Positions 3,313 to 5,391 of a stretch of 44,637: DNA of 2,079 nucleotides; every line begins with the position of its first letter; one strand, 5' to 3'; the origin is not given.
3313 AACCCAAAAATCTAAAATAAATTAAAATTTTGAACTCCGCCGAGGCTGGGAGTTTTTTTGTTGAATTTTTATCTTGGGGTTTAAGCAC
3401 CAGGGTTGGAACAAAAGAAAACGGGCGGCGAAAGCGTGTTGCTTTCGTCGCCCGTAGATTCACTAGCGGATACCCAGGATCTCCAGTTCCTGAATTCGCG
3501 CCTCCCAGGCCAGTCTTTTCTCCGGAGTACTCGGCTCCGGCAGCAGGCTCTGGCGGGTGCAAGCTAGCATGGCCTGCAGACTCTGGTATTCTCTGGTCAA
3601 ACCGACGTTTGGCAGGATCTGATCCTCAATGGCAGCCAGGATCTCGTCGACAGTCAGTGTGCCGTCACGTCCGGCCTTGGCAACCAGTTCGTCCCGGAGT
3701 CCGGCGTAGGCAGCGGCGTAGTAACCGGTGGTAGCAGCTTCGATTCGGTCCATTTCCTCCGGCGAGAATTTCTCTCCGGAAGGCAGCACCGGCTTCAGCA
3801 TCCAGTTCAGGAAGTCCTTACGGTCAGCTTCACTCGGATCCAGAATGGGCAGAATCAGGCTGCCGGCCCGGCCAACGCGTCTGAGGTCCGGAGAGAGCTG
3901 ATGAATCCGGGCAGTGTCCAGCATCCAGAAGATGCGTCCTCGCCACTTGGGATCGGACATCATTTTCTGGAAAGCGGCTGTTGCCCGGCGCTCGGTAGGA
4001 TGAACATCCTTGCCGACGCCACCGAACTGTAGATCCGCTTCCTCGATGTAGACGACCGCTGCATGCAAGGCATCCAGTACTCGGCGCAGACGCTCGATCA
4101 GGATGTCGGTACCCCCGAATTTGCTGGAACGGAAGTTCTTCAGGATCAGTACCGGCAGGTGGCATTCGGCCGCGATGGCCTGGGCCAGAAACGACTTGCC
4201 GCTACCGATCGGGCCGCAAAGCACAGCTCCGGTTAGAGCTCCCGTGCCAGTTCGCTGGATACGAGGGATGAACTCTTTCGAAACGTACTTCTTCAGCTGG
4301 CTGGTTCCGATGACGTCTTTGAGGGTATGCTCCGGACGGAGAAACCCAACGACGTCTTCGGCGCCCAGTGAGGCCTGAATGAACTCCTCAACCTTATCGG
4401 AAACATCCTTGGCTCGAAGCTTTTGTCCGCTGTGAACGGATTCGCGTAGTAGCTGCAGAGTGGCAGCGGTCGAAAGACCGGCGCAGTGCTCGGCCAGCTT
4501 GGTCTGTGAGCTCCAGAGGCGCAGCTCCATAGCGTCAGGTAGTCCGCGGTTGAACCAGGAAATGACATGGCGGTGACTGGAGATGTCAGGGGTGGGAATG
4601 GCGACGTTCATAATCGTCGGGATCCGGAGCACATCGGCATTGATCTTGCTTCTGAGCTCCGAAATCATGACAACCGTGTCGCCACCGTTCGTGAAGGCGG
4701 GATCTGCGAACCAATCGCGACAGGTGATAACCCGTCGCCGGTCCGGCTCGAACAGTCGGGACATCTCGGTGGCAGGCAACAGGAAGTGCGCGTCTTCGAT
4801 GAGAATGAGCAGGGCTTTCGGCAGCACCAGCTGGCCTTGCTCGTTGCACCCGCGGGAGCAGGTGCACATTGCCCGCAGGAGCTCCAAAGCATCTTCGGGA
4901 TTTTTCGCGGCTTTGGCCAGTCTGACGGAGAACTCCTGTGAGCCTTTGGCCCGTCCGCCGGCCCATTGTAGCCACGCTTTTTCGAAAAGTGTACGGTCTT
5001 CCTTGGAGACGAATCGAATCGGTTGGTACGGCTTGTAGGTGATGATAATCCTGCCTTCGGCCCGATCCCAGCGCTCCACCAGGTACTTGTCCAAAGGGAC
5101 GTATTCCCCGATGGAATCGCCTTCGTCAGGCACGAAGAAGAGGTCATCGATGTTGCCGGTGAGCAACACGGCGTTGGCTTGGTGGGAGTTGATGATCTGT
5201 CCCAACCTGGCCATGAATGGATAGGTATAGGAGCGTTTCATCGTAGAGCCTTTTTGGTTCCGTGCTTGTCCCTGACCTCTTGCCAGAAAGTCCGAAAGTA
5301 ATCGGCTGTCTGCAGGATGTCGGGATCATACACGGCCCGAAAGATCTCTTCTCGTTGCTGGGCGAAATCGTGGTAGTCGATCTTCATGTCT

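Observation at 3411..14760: About 11 kb GC-rich, SD-rich, single-strand nine-gene block inside an AT-leaning, SD-poor backbone: a foreign island without mobility genes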

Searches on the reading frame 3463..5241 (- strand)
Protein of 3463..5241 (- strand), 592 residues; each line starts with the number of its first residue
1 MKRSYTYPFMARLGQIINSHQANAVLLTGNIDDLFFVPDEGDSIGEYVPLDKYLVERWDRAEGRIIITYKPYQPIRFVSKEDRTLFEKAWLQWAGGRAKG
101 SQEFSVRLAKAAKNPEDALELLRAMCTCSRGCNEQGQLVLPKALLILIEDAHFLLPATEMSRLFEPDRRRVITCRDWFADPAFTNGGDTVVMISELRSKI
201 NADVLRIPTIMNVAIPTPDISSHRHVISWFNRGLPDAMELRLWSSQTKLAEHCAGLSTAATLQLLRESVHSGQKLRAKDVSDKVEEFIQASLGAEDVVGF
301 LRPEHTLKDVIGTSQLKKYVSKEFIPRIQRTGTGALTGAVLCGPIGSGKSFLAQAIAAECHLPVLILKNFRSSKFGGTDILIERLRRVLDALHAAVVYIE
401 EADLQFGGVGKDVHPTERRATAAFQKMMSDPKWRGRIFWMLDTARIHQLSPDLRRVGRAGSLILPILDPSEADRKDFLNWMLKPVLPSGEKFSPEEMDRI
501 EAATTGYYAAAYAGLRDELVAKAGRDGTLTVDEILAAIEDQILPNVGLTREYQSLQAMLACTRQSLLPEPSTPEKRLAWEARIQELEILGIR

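Call 4: search_protein_families(library=pfam, proteins=[window:3463-5241:-], max_evalue=0.01)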
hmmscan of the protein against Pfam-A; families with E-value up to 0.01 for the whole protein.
window:3463-5241:- (592 aa): 3 families
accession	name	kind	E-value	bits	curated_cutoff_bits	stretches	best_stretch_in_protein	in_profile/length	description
PF00004.35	AAA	-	3.1e-12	47.5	21.2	1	340-462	2-126/131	ATPase family associated with various cellular activities (AAA)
PF13401.12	AAA_22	-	0.00052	20.8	27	0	340-359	9-28/130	AAA domain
PF13191.12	AAA_16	-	0.0024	18.8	32.6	0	329-430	17-126/167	AAA ATPase domain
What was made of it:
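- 3463..5241 (-): Gene 9, 592 aa: type II (double-module) classical AAA ATPase. The N-terminal module is degenerate (TGNIDD in place of the P-loop). The C-terminal module is active (Walker A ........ at 343-350). Pfam AAA at residues 340-462 (call 4).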

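Call 5: search_protein_families(library=ncbifam, proteins=[window:3463-5241:-], max_evalue=0.01)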
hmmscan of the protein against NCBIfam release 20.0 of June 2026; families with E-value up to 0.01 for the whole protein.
window:3463-5241:- (592 aa): 6 families
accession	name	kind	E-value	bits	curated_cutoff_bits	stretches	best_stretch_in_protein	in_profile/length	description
TIGR01243.1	CDC48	subfamily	1.6e-10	40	802.65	1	330-524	206-397/733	CDC48 family AAA ATPase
NF041006.2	cell_div_CdvC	equivalog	0.00034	19.6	650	1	289-508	84-307/370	cell division protein CdvC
TIGR01241.2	FtsH_fam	equivalog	0.00038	19.4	600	1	306-364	160-223/598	ATP-dependent zinc metalloprotease FtsH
NF008004.0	PRK10733.1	equivalog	0.00087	17.4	1008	1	315-404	159-255/644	ATP-dependent zinc metalloprotease FtsH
NF047747.1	PrtsmActNtasePan2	equivalog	0.0027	17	700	1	330-531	179-380/397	proteasome-activating nucleotidase Pan2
NF003229.0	PRK04195.1-5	equivalog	0.0037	16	280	1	302-366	12-74/413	replication factor C large subunit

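Call 9: find_encoding_contigs(protein=window:3463-5241:-, flank=10000, max_places=10)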
Protein window:3463-5241:- (592 aa): 13 contigs read that carry it; 10 places shown.
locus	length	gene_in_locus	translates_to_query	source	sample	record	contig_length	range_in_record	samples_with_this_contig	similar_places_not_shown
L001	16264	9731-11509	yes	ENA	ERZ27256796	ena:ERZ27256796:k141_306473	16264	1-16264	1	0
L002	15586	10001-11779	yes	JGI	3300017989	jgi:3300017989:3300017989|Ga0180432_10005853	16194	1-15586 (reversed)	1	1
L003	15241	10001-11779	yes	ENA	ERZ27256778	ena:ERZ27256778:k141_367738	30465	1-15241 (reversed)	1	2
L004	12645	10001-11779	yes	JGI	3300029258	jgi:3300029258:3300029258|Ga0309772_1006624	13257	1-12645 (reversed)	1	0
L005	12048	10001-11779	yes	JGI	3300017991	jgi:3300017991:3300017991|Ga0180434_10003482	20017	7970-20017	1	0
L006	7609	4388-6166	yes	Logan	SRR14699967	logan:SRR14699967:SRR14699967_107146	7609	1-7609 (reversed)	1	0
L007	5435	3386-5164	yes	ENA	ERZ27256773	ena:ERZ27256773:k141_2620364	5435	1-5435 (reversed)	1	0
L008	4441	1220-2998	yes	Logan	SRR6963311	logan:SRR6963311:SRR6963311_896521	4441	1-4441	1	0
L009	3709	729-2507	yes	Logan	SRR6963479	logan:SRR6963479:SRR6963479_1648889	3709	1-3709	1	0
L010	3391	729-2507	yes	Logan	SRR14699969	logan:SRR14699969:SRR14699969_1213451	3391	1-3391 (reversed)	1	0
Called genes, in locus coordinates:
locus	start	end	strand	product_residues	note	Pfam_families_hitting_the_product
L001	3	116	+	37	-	?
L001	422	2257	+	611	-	PF00691:OmpA (faint)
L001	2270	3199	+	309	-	PF00092:VWA, PF13519:VWA_2, PF13768:VWA_3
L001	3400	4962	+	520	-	PF00691:OmpA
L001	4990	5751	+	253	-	-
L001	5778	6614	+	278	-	-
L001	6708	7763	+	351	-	-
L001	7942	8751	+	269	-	PF00528:BPD_transp_1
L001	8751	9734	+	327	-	PF00005:ABC_tran, PF13304:AAA_21 (weak)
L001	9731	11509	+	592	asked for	PF00004:AAA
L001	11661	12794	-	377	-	PF01168:Ala_racemase_N, PF00842:Ala_racemase_C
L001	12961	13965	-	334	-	PF02646:RmuC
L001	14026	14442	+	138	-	PF08211:dCMP_cyt_deam_2, PF00383:dCMP_cyt_deam_1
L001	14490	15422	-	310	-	PF04280:Tim44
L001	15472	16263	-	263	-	?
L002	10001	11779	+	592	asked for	PF00004:AAA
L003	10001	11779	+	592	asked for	PF00004:AAA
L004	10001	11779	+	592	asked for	PF00004:AAA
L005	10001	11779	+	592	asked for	PF00004:AAA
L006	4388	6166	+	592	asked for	PF00004:AAA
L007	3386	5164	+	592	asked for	PF00004:AAA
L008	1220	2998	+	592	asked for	PF00004:AAA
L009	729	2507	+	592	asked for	PF00004:AAA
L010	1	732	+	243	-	?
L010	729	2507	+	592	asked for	PF00004:AAA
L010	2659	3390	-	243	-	?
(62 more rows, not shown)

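Call 11: find_homologous_proteins(query=window:3463-5241:-)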
Query window:3463-5241:- (592 aa): 161 proteins with E <= 0.001 among 8000 candidates; the best 120 are listed.
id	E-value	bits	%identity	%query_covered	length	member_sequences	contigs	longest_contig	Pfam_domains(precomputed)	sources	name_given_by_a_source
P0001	0.0e+0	1342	100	100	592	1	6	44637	PF00004.36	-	-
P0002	7.9e-170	584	47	99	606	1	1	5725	PF00004.36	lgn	-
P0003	1.3e-169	584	49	99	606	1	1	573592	PF00004.36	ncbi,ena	-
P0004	2.1e-169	583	48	99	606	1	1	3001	PF00004.36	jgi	-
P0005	7.3e-169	581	49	99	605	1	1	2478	PF00004.36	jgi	-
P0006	9.0e-169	581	48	99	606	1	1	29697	PF00004.36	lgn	-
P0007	1.1e-168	581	47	99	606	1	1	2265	PF00004.36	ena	-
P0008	1.3e-168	580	48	99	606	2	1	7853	PF00004.36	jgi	jgi:hypothetical protein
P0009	5.8e-168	578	47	100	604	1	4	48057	PF00004.36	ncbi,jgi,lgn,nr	ncbi:MAG: ATP-binding protein [Verrucomicrobia bacterium]|nr:ATP-binding protein [Verrucomicrobiota 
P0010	8.2e-168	578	47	99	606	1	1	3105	PF00004.36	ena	-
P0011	2.6e-167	576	47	99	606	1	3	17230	PF00004.36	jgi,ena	jgi:hypothetical protein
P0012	5.6e-167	575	47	99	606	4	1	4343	PF00004.36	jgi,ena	-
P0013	6.2e-167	575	48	98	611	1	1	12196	PF00004.36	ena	-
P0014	1.0e-166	574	46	99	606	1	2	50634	PF00004.36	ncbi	-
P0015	6.4e-166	571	47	99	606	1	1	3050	PF00004.36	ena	-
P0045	6.5e-159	548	46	100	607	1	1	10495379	PF00004.36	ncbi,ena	-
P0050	8.1e-158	545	45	99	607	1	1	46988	PF00004.36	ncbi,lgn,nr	ncbi:MAG: ATP-binding protein [Candidatus Hydrogenedentes bacterium]|nr:ATP-binding protein [Candida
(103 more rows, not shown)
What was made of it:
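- Tried and rejected: The 5.8-billion-protein search had already shown nothing between 49% and 100% identity (call 11).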

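Call 12: find_encoding_contigs(protein=P0003, flank=10000, max_places=2)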
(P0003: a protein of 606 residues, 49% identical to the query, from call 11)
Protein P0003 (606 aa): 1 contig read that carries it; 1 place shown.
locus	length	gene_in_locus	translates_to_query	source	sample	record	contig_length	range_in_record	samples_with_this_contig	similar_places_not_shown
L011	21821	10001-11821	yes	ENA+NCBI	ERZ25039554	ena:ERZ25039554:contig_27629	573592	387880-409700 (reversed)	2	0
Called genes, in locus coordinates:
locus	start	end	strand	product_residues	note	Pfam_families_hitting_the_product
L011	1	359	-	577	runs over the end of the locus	PF00342:PGI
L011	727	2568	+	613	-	PF09084:NMT1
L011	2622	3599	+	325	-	PF00092:VWA, PF13519:VWA_2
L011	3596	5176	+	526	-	PF09084:NMT1 (weak), PF00691:OmpA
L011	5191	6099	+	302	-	-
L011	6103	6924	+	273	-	-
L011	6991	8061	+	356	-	-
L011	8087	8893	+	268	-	PF00528:BPD_transp_1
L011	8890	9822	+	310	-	PF20703:nSTAND1 (weak), PF00005:ABC_tran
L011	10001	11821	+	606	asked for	PF00004:AAA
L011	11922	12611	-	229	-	PF00072:Response_reg, PF00486:Trans_reg_C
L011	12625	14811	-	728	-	PF00512:HisKA, PF02518:HATPase_c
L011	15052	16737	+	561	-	PF12679:ABC2_membrane_2 (weak), PF12698:ABC2_membrane_3 (weak)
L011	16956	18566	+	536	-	PF01061:ABC2_membrane (weak), PF12679:ABC2_membrane_2, PF12698:ABC2_membrane_3 (weak)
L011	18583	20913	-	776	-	PF00122:E1-E2_ATPase, PF00702:Hydrolase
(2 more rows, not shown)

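Call 13: find_encoding_contigs(protein=P0045, flank=10000, max_places=2)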
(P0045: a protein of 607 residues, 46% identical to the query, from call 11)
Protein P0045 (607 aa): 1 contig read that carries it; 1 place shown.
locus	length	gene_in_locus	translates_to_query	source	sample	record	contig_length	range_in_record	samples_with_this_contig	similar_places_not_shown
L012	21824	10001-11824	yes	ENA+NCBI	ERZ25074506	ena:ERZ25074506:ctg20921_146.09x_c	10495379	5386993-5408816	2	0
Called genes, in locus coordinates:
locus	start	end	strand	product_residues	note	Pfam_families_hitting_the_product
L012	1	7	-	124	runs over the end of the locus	PF04241:DUF423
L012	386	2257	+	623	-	PF09084:NMT1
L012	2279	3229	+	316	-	PF00092:VWA, PF13519:VWA_2, PF13768:VWA_3 (weak)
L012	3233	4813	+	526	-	PF13379:NMT1_2 (weak), PF00691:OmpA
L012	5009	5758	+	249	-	-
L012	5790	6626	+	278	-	-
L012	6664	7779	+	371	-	-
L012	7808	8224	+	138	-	-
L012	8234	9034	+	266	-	PF00528:BPD_transp_1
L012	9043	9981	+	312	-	PF00005:ABC_tran, PF13304:AAA_21 (faint)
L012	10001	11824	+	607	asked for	PF00004:AAA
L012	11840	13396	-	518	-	PF00884:Sulfatase, PF01663:Phosphodiest (faint), PF01676:Metalloenzyme (weak), PF16347:SGSH_C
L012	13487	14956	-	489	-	PF01011:PQQ (faint), PF13360:PQQ_2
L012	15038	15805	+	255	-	PF09998:DUF2239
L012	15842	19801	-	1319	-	PF00270:DEAD, PF00271:Helicase_C, PF21010:HA2_C, PF07717:OB_NTP_bind, PF11898:DUF3418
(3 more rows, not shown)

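Call 14: find_encoding_contigs(protein=P0050, flank=10000, max_places=2)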
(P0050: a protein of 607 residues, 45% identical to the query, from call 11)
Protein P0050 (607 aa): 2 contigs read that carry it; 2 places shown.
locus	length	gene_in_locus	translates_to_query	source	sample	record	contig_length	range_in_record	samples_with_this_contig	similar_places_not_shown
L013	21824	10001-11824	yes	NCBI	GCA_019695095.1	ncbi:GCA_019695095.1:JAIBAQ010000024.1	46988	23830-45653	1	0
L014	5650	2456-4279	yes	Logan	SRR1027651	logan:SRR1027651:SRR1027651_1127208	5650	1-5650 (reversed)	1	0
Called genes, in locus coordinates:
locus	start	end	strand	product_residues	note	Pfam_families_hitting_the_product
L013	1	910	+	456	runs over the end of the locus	PF01408:GFO_IDH_MocA, PF19051:GFO_IDH_MocA_C2, PF22725:GFO_IDH_MocA_C3 (faint)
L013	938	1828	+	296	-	PF01261:AP_endonuc_2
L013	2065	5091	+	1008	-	PF02091:tRNA-synt_2e, PF02092:tRNA_synt_2f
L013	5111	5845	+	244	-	PF13489:Methyltransf_23, PF08241:Methyltransf_11, PF08242:Methyltransf_12, PF13649:Methyltransf_25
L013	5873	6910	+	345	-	PF03193:RsgA_GTPase, PF02421:FeoB_N (faint), PF01926:MMR_HSR1 (weak)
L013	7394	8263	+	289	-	PF07963:N_methyl, PF07596:SBP_bac_10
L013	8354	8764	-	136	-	PF00392:GntR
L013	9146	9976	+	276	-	-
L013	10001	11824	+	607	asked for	PF00004:AAA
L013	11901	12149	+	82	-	-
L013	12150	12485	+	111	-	PF02452:PemK_toxin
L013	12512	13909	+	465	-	PF13378:MR_MLE_C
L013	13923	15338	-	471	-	PF07394:DUF1501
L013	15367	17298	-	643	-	PF07635:PSCyt1, PF13442:Cytochrome_CBB3 (faint), PF07583:PSCyt2, PF07587:PSD1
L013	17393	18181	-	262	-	PF00106:adh_short, PF08659:KR (weak), PF13561:adh_short_C2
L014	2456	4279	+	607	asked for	PF00004:AAA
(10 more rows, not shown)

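Call 21: search_protein_families(library=pfam, proteins=[window:3463-5241:-], max_evalue=10)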
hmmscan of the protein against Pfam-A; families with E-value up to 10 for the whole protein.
window:3463-5241:- (592 aa): 5 families
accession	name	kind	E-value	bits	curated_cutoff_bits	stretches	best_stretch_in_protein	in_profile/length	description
PF00004.35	AAA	-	3.1e-12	47.5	21.2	1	340-462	2-126/131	ATPase family associated with various cellular activities (AAA)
PF13401.12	AAA_22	-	0.00052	20.8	27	1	340-359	9-28/130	AAA domain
PF13191.12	AAA_16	-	0.0024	18.8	32.6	1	329-430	17-126/167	AAA ATPase domain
PF13671.12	AAA_33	-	0.015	16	27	1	340-371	3-34/143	AAA domain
PF05496.18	RuvB_N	-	0.18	12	27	1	301-361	1-58/159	Holliday junction DNA helicase RuvB P-loop domain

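Call 23: search_solved_structures(query=window:3463-5241:-, max_evalue=0.001)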
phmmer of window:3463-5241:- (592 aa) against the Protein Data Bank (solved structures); distinct sequences matched with E-value up to 0.001: 139 (the best 60 are shown).
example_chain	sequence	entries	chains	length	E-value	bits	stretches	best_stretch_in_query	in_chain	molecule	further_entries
6chs_H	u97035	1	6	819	1.5e-17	66.6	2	335-573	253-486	Putative cell division control protein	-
5vc7_A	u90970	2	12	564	1.4e-14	56.8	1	329-523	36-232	VCP-like ATPase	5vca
5g4g_A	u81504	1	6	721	2.3e-14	56.1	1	328-525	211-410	VCP-LIKE ATPASE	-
5g4f_A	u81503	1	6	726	2.3e-14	56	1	328-525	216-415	VCP-LIKE ATPASE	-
6oaa_B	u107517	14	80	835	4.7e-14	55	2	334-573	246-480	Cell division control protein 48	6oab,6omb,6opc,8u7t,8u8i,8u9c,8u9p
8dar_A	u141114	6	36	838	4.7e-14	55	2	334-573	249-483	Cell division control protein 48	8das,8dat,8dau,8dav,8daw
6oa9_A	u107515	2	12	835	1.2e-13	53.7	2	334-573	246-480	Cell division control protein 48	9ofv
9m4n_A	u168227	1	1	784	1.1e-12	50.6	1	332-569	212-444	Cell division control protein 48 homolog A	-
9m3v_A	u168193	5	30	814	1.2e-12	50.4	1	332-569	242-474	Cell division control protein 48 homolog A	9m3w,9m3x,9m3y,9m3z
7wub_C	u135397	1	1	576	3.8e-12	48.7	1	332-579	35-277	Transitional endoplasmic reticulum ATPase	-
7wub_D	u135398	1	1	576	3.9e-12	48.7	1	332-579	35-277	Transitional endoplasmic reticulum ATPase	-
6mck_A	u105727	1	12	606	5e-12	48.3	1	332-579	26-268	Transitional endoplasmic reticulum ATPase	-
8rs9_A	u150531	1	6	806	6.6e-12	48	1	332-579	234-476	Transitional endoplasmic reticulum ATPase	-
8r0e_A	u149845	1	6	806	8.8e-12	47.5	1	332-579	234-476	Transitional endoplasmic reticulum ATPase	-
8pqx_A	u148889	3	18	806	9.1e-12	47.5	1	332-579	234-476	Transitional endoplasmic reticulum ATPase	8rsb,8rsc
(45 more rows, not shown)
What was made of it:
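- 3463..5241 (-): PDB sequence hits to Cdc48, VAT and p97 (call 23).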

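Call 25: find_related_loci(query=A1, collection=genome_contigs, flank=10000)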
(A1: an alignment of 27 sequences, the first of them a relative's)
Query A1 (592 aa) in genome_contigs; peptide patterns used: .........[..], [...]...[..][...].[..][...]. (x = any residue, [..] = any of these).
599 stretches matched a pattern (row limit reached: there are more); 524 encode a relative of the query (tblastn E <= 1e-3); the best 80 are kept; 80 distinct loci.
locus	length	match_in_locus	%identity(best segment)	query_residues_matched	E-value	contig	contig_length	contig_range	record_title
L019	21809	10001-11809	47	3-592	6e-175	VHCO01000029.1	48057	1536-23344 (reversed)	MAG: Verrucomicrobia bacterium isolate K_DeepCast_150m_m2_164 K_DeepCast_150m_m2_164_Ga0194126_10000989, whole genome sh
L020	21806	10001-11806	47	6-592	4e-174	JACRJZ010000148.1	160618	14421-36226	MAG: Verrucomicrobia bacterium isolate NC_groundwater_1842_Pr3_B-0.1um_64_53 SR-2_scaffold_141_3480441, whole genome sho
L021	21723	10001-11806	47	7-592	3e-173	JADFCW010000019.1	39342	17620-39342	MAG: Candidatus Sumerlaeota bacterium isolate DG2.163 NODE_13_length_39988_cov_2.588207_2, whole genome shotgun sequence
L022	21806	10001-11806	49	6-592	2e-172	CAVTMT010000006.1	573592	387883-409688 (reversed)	MAG: uncultured bacterium isolate MFD05942.bin.1.375 genome assembly, contig: contig_27629, whole genome shotgun sequenc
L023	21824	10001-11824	46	1-592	5e-172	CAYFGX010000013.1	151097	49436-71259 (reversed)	MAG TPA_asm: uncultured Verrucomicrobiota bacterium isolate ERP003628_co2_45 genome assembly, contig: NODE_43_length_151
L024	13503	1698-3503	47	6-592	1e-170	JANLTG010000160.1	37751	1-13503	MAG: bacterium isolate OTE_25_metabat_226 OTE_25_k141_104966, whole genome shotgun sequence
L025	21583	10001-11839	47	3-592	3e-170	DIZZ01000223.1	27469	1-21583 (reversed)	MAG TPA_asm: Verrucomicrobia bacterium UBA6015 UBA6015_contig_8336, whole genome shotgun sequence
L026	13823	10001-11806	46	6-592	3e-170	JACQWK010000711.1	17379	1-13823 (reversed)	MAG: Verrucomicrobia bacterium isolate NC_groundwater_1487_Ag_S-0.65um_59_29 S_p65_S5_coassembly_k141_5286064, whole gen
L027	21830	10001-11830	48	7-592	5e-170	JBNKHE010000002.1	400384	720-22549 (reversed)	MAG: Pontiella sp. isolate E1E2.bin.11.permissive NODE_2_length_400384_cov_9.048658, whole genome shotgun sequence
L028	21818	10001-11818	46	6-592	5e-169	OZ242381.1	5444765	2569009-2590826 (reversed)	MAG: Candidatus Poribacteria bacterium isolate 80d8d026-9b84-4ba5-a38a-fc23128cda22 genome assembly, chromosome: 1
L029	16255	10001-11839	47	3-592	4e-169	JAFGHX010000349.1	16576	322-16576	MAG: Kiritimatiellae bacterium isolate Zod_Metabat.16 k87_10715443, whole genome shotgun sequence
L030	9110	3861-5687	47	7-592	5e-169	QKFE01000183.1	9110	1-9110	MAG: Kiritimatiellales bacterium isolate SZUA-494 scaffold_29261, whole genome shotgun sequence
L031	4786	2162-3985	46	3-592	3e-173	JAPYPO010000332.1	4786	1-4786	MAG: Candidatus Hydrogenedentota bacterium isolate PW10.concoct.19 PW10_19612_length_4786_cov_7.169097, whole genome sho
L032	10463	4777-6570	46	7-591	9e-169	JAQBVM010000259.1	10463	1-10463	MAG: Verrucomicrobia bacterium isolate casp150-mb.181 NODE_16187_length_10463_cov_0.089251, whole genome shotgun sequenc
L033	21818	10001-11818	45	6-592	3e-168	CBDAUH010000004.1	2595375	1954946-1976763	MAG: Candidatus Poribacteria bacterium isolate 2b956532-cd71-4e48-8ac0-65602b58f679 genome assembly, contig: contig_4, w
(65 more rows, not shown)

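Call 52: predict_structure(alignment_id=A1)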
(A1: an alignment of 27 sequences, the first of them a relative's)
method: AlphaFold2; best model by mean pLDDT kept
length: 592 residues; sequences in the alignment: 27
mean_pLDDT: 89.9   pTM: 0.80
mean pLDDT of the five models: 89.9, 89.6, 88.5, 88.3, 83.3
residues with pLDDT >= 90: 399; 70-90: 172; 50-70: 18; < 50: 3
segments of 3 or more residues with pLDDT < 50: none
pLDDT, mean of each block of 10 residues (from residue 1): 76 92 94 91 85 91 91 95 94 74 91 96 96 92 96 94 96 97 93 94 94 93 93 91 92 89 94 90 86 75 90 91 93 90 93 93 86 63 86 90 78 78 88 92 92 86 92 92 88 91 92 94 90 94 87 95 88 92 96 86
secondary structure, 60 per line:
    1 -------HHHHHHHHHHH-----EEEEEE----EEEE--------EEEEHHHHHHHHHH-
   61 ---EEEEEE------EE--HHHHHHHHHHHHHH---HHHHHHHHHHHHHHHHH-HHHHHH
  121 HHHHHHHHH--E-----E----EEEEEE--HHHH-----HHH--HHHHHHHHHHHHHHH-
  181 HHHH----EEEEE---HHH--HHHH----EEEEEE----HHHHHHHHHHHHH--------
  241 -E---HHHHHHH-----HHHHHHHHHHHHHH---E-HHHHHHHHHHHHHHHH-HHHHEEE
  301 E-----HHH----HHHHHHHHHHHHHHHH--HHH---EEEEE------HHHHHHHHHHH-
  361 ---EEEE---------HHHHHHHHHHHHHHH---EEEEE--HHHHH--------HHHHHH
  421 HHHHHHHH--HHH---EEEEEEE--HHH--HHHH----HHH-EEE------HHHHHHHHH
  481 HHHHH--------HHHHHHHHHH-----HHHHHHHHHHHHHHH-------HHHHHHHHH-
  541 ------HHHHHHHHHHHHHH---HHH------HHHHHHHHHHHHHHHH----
elements in order: H8-18 E24-29 E34-37 E46-49 H50-59 E64-69 H80-93 H97-113 H115-129 E143-148 H151-154 H165-179 H181-184 E189-193 H202-205 E210-215 H220-232 H246-252 H258-271 H277-292 H294-297 E298-301 H314-329 E338-342 H349-359 E364-367 H377-391 E395-399 H402-406 H415-428 E437-443 H451-454 E463-465 H472-485 H494-503 H509-523 H531-539 H547-560 H573-588
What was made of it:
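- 3463..5241 (-): AF2 model with pLDDT 89.9 (call 52).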
